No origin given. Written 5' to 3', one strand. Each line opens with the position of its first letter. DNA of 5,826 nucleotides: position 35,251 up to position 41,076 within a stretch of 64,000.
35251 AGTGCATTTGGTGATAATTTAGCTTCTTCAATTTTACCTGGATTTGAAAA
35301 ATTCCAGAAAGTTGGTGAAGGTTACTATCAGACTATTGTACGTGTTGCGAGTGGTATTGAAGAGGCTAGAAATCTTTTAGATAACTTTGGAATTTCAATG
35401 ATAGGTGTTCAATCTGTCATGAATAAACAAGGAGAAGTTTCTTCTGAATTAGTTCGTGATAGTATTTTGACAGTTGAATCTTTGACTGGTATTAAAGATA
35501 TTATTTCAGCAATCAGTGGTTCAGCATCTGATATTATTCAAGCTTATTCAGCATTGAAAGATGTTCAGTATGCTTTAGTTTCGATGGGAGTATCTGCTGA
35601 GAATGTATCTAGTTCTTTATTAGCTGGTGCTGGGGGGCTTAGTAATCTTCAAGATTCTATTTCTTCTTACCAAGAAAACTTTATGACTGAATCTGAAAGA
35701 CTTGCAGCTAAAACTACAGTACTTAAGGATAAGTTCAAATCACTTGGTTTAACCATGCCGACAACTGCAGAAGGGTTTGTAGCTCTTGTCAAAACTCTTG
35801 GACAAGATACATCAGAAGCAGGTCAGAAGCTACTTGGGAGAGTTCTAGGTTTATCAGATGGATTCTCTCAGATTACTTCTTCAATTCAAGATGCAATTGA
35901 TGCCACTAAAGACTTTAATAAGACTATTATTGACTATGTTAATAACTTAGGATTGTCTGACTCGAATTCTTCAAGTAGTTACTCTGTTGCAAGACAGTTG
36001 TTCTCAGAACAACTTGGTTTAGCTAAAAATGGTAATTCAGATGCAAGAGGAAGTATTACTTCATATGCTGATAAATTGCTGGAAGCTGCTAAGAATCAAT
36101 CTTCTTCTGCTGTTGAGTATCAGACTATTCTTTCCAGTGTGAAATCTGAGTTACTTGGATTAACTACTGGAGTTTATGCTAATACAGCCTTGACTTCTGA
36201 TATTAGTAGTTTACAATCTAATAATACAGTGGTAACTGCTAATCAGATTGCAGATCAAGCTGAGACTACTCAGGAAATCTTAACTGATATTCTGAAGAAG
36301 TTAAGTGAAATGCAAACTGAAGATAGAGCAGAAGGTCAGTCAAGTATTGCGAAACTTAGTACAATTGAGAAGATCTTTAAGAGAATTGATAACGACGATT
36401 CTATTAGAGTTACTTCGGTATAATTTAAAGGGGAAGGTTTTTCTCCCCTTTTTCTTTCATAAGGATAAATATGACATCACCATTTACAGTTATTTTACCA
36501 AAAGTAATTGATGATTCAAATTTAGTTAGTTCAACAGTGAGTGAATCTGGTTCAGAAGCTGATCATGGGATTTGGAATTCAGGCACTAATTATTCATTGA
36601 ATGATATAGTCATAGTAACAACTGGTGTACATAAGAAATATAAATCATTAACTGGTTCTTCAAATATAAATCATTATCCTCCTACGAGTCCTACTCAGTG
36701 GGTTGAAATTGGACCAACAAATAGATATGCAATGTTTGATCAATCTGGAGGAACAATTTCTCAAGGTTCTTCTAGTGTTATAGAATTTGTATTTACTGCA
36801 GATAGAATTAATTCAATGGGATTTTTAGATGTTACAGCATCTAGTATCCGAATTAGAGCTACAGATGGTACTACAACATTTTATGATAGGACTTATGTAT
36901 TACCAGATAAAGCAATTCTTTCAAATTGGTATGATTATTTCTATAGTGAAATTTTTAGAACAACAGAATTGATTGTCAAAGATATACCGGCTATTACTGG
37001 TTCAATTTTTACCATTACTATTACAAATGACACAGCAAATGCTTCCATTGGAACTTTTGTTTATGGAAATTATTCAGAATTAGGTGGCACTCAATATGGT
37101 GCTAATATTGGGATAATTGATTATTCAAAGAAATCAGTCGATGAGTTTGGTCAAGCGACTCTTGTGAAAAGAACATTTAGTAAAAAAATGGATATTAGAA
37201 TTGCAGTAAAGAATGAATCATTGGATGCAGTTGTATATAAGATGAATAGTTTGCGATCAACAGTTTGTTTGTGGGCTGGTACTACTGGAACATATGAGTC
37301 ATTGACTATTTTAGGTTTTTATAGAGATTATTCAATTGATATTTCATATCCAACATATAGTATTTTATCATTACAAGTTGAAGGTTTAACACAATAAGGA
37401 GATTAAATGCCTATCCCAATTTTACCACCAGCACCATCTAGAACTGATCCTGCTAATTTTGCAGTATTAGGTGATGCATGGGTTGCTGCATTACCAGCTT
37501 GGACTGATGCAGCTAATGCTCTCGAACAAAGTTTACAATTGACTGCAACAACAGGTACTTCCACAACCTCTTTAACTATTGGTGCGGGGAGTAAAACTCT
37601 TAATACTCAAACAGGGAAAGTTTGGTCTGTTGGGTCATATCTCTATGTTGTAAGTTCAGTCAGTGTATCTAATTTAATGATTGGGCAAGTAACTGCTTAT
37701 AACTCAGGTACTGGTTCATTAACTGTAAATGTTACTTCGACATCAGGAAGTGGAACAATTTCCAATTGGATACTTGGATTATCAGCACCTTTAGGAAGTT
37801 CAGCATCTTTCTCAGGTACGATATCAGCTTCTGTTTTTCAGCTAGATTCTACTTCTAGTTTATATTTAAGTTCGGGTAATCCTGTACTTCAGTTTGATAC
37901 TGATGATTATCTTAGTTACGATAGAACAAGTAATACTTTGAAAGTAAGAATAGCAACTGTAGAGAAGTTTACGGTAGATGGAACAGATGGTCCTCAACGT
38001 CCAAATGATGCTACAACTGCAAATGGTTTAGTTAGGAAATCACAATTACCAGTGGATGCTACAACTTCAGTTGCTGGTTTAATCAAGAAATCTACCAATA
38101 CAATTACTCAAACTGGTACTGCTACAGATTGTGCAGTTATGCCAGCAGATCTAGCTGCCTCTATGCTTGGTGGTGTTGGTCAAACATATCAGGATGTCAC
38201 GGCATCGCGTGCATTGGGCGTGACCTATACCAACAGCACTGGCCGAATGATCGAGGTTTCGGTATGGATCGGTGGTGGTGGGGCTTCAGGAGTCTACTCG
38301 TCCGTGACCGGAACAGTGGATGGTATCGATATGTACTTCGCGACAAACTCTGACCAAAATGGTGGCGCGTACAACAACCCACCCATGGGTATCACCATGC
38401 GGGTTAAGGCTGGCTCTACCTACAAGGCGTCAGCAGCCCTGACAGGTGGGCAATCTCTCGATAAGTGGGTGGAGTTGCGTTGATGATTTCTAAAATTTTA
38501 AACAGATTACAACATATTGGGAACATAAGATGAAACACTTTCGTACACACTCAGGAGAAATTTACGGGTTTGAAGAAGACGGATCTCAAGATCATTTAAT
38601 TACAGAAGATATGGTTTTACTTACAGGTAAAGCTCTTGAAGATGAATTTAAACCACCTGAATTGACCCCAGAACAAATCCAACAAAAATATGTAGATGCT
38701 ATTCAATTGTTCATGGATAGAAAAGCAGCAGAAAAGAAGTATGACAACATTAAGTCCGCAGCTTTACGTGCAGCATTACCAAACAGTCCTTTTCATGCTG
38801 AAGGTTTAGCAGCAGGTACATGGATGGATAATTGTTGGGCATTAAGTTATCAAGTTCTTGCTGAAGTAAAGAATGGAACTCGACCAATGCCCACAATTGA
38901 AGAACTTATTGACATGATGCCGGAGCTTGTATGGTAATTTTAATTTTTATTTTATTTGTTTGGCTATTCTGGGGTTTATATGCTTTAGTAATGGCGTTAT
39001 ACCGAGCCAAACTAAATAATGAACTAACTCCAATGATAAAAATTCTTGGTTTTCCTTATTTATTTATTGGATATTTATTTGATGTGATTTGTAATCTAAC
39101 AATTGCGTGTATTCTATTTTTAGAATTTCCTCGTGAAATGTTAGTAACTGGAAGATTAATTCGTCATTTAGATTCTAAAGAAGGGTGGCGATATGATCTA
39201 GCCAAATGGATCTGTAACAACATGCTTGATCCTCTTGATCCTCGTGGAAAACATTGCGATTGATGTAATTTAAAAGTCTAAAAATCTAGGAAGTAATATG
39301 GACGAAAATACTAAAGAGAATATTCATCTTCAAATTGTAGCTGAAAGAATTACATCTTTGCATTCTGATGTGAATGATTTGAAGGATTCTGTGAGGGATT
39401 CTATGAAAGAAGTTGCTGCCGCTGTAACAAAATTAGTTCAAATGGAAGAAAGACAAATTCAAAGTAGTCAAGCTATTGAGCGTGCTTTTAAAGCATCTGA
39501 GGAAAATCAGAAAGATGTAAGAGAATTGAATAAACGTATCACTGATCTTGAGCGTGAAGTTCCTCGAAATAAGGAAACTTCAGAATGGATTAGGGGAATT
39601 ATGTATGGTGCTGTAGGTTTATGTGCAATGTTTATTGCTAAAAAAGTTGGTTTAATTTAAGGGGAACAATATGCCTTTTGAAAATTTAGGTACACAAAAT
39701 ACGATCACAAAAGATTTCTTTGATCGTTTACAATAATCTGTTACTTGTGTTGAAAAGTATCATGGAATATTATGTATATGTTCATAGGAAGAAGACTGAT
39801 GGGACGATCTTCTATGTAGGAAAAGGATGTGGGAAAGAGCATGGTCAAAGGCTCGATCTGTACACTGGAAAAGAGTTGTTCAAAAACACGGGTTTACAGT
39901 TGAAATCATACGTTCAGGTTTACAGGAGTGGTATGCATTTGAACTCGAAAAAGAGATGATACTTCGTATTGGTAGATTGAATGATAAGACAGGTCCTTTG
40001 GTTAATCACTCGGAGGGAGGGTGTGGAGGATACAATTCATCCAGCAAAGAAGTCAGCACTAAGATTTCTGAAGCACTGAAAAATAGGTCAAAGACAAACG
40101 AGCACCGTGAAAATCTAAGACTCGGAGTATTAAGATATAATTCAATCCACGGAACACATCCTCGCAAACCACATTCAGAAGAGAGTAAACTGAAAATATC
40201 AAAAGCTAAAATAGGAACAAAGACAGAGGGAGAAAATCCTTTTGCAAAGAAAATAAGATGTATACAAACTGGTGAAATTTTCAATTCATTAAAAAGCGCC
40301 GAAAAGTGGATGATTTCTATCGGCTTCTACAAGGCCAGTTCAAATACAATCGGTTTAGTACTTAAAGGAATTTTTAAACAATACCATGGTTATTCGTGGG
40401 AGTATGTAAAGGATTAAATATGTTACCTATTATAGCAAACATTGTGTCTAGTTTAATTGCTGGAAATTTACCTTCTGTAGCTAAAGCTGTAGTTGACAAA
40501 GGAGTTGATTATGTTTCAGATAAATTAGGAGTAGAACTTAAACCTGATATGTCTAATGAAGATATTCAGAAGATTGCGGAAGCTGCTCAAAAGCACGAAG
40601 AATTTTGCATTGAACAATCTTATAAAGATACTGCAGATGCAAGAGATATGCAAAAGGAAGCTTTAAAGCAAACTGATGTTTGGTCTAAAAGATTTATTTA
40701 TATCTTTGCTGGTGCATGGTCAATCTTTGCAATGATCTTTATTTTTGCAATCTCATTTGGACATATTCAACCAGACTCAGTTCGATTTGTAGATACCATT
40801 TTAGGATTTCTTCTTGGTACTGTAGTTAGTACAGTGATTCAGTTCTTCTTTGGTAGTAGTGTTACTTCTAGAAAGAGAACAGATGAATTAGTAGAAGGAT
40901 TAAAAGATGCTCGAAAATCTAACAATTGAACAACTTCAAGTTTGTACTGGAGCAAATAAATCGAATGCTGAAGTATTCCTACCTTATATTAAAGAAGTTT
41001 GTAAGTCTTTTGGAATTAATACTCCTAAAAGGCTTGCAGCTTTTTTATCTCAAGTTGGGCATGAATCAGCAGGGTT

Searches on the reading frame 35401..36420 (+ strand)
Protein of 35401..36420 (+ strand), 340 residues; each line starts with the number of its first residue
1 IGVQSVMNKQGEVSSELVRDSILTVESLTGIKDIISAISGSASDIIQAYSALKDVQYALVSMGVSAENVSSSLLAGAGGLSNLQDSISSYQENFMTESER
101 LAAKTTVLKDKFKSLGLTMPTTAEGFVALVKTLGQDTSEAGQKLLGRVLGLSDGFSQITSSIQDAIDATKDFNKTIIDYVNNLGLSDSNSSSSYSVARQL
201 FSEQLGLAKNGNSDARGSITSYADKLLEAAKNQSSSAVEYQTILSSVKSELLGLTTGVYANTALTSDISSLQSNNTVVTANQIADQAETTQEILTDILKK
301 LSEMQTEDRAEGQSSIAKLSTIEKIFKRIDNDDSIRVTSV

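Call 119: find_related_loci(query=window:35401-36420:+, collection=viral_contigs, flank=10000)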
Query window:35401-36420:+ (340 aa) in viral_contigs; peptide patterns used: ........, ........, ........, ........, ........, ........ (x = any residue, [..] = any of these).
39 stretches matched a pattern; 3 encode a relative of the query (tblastn E <= 1e-3); 2 distinct loci.
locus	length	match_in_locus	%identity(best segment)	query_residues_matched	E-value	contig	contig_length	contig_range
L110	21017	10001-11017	76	1-340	2e-160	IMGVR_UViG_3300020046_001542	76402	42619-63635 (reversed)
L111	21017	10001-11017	76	1-340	2e-160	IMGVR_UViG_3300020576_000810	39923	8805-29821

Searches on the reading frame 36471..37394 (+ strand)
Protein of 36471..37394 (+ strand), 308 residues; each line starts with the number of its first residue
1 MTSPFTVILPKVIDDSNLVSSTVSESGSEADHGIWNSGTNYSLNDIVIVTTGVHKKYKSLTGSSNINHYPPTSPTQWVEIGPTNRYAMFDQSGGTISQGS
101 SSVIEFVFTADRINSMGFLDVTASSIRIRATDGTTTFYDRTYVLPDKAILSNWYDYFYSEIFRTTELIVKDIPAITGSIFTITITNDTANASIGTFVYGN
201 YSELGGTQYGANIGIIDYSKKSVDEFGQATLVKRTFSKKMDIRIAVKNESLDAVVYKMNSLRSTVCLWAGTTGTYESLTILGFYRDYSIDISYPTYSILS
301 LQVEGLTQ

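Call 12: search_protein_families(library=phrogs, proteins=[window:36471-37394:+], max_evalue=0.01)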
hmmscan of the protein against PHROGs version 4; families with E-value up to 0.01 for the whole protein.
window:36471-37394:+ (308 aa): 2 families
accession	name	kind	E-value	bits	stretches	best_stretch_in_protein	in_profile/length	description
phrog_6278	-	unknown function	1.3e-67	229.1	1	6-306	2-305/306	-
phrog_34644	-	unknown function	2.6e-16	60.4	1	22-295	321-597/609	-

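Call 37: search_protein_families(library=pfam, proteins=[window:36471-37394:+], max_evalue=0.05)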
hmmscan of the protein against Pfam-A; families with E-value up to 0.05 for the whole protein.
window:36471-37394:+ (308 aa): 0 families

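Call 54: find_related_loci(query=window:36471-37394:+, collection=viral_contigs, flank=10000)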
Query window:36471-37394:+ (308 aa) in viral_contigs; peptide patterns used: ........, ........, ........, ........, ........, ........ (x = any residue, [..] = any of these).
2 stretches matched a pattern; 2 encode a relative of the query (tblastn E <= 1e-3); 2 distinct loci.
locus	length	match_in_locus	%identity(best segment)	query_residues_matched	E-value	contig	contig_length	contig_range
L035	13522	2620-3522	59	1-306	1e-124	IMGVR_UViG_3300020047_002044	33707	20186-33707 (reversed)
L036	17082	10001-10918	35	2-306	7e-59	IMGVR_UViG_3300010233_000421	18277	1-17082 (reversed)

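Call 99: search_protein_families(library=ncbifam, proteins=[window:36471-37394:+], max_evalue=0.01)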
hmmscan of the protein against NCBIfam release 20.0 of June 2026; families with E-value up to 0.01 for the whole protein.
window:36471-37394:+ (308 aa): 0 families

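Call 111: search_solved_structures(query=window:36471-37394:+, max_evalue=5)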
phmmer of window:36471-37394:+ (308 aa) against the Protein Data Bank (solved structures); distinct sequences matched with E-value up to 5: 9.
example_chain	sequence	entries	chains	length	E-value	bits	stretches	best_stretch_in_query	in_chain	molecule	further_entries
7k81_G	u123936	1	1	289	0.24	13.8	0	37-103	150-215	KIR3DL1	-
5b38_G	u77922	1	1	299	0.27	13.7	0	37-103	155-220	Killer cell immunoglobulin-like receptor 3DL1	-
5t6z_G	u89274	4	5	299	1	11.8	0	37-103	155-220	Killer cell immunoglobulin-like receptor 3DL1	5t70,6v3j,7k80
9d96_G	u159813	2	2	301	1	11.8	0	37-103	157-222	Killer cell immunoglobulin-like receptor 3DL1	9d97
3wuw_G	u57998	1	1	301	1.1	11.8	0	37-103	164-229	Killer cell immunoglobulin-like receptor 3DL1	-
5b39_G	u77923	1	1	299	1.1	11.7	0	37-103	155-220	Killer cell immunoglobulin-like receptor 3DL1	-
3vh8_G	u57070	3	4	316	1.3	11.5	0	37-103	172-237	Killer cell immunoglobulin-like receptor 3DL1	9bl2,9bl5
9bl4_G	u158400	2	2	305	1.5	11.3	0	37-103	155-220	Killer cell immunoglobulin-like receptor 3DL1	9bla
9bl3_G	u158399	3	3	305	1.6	11.2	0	37-103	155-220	Killer cell immunoglobulin-like receptor 3DL1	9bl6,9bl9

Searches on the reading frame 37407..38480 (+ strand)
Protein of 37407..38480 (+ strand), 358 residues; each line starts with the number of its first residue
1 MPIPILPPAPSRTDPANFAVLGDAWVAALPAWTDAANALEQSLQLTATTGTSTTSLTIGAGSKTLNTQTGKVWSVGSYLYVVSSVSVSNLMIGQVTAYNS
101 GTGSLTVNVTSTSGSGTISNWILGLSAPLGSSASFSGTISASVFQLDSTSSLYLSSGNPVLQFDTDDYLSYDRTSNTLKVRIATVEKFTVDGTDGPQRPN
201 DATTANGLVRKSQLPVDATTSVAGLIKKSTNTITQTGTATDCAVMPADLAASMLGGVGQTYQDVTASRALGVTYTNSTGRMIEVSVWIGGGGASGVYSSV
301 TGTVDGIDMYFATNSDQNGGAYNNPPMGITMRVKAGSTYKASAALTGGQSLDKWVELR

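Call 12: search_protein_families(library=phrogs, proteins=[window:37407-38480:+], max_evalue=0.01)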
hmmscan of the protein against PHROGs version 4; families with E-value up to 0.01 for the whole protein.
window:37407-38480:+ (358 aa): 3 families
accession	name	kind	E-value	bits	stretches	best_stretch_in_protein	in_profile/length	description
phrog_18834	-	unknown function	2.4e-13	51.5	1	248-358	240-338/338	-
phrog_26525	-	tail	0.00091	20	1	240-357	94-204/205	tail fiber protein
phrog_14531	-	unknown function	0.0085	16.3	0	250-321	236-304/343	-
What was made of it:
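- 37407..38483 (+): 358-aa tail fibre candidate with a different N-terminal sequence (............), encoded in the tail module. A weak PHROG tail-fibre match to the C-terminus, E=9e-4 (call 12).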

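Call 37: search_protein_families(library=pfam, proteins=[window:37407-38480:+], max_evalue=0.05)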
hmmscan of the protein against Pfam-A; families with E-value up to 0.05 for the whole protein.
window:37407-38480:+ (358 aa): 0 families

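Call 99: search_protein_families(library=ncbifam, proteins=[window:37407-38480:+], max_evalue=0.01)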
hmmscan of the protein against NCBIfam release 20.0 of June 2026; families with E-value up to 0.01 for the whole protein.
window:37407-38480:+ (358 aa): 0 families

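Call 112: search_solved_structures(query=window:37407-38480:+, max_evalue=5)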
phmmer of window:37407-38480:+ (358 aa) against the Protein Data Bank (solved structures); distinct sequences matched with E-value up to 5: 4.
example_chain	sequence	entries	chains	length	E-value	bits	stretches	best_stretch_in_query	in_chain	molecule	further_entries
7f19_A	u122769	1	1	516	0.55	13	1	26-126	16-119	Blue copper oxidase CueO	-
5ys1_A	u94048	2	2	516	0.55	13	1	26-126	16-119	Blue copper oxidase CueO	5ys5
7f0v_A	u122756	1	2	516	0.55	13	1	26-126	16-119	Blue copper oxidase CueO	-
5b7e_A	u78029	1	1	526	0.56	13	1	26-126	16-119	Blue copper oxidase CueO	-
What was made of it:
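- On Receptor-binding proteins / depolymerases with a conserved N-terminal docking peptide: The 308-aa and 358-aa tail proteins give no Pfam, NCBIfam or PDB hits (calls 37, 99, 111, 112).
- The tail-tip proteins gave no family or PDB hits, so no adaptor-type domain was seen (calls 37, 111, 112).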

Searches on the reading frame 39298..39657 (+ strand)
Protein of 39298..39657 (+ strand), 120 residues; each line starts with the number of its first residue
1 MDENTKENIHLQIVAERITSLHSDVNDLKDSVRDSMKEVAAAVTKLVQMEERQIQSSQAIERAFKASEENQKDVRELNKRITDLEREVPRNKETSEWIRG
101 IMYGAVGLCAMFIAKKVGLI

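Call 13: search_protein_families(library=phrogs, proteins=[window:39298-39657:+], max_evalue=0.01)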
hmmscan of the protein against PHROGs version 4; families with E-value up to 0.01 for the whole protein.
window:39298-39657:+ (120 aa): 4 families
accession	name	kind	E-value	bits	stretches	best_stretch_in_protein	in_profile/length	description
phrog_1193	-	other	0.00024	22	1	46-116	8-73/76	hemolysin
phrog_13576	-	other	0.0004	21.6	1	3-96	8-101/126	methyltransferase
phrog_3556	-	unknown function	0.0012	19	1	16-113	188-265/276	-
phrog_21066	-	unknown function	0.0065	17.3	1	11-99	108-195/228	-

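Call 37: search_protein_families(library=pfam, proteins=[window:39298-39657:+], max_evalue=0.05)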
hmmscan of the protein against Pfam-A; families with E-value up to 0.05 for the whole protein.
window:39298-39657:+ (120 aa): 12 families
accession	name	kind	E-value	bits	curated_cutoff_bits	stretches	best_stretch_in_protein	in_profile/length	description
PF08192.17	Peptidase_S64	-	0.0042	16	23.6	1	4-83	161-240/692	Peptidase family S64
PF04048.20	Sec8_N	-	0.0049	17.2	26.8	1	14-61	77-124/142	Exocyst complex component Sec8 N-terminal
PF13166.12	AAA_13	-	0.0073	15.5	36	1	16-102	383-467/713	AAA domain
PF06698.16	DUF1192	-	0.0086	16.6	25.5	0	74-94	22-42/58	Protein of unknown function (DUF1192)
PF17072.10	Spike_torovirin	-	0.0093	14.4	35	1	13-59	920-966/1272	Torovirinae spike glycoprotein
PF24555.1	CC4_CEP85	-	0.013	16.3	27.3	0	50-99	3-50/85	Centrosomal protein of 85 kDa-like, CC4 coiled-coil domain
PF12329.13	TMF_DNA_bd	-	0.018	15.5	35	0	55-88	30-63/74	TATA element modulatory factor 1 DNA binding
PF13373.11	Dsc3_C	-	0.02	15.5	25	1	31-116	31-119/145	DSC E3 ubiquitin ligase complex subunit 3, C-terminal domain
PF08919.15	F_actin_bind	-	0.022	15.3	23.6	1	9-90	33-112/112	F-actin binding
PF04253.20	TFR_dimer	-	0.036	14.5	27.1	0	34-88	8-57/121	Transferrin receptor-like dimerisation domain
PF07160.18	SKA1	-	0.044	14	29.6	0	5-95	17-102/243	Spindle and kinetochore-associated protein 1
PF11757.13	RSS_P20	-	0.048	14.6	25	0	14-49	46-81/94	Suppressor of RNA silencing P21-like N-terminal domain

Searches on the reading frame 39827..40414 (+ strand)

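Call 11: search_protein_families(library=phrogs, proteins=[window:39827-40414:+], max_evalue=0.01)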
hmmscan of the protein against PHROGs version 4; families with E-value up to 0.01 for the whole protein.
window:39827-40414:+ (196 aa): 3 families
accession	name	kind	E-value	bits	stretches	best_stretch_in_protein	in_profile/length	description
phrog_314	-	DNA, RNA and nucleotide metabolism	4.8e-11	43.3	1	10-196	212-390/574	homing endonuclease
phrog_4538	-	unknown function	0.00019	21.4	1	119-194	375-447/447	-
phrog_655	-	DNA, RNA and nucleotide metabolism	0.0017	19.3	1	69-161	114-178/343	homing endonuclease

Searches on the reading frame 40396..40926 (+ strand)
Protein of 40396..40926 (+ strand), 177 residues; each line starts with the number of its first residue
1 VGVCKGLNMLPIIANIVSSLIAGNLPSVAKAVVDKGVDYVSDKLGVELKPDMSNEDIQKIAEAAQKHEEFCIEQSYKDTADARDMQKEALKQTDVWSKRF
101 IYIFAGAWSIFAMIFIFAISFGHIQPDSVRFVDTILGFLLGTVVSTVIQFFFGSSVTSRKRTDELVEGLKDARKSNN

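Call 11: search_protein_families(library=phrogs, proteins=[window:40396-40926:+], max_evalue=0.01)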
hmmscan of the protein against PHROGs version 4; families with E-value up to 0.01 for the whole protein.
window:40396-40926:+ (177 aa): 2 families
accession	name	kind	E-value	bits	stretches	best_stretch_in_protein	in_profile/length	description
phrog_1544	-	unknown function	5.3e-18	66.4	1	13-162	13-185/200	-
phrog_9990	-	unknown function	3.9e-05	24.5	1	109-164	15-69/72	-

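Call 37: search_protein_families(library=pfam, proteins=[window:40396-40926:+], max_evalue=0.05)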
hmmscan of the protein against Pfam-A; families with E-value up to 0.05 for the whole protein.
window:40396-40926:+ (177 aa): 0 families
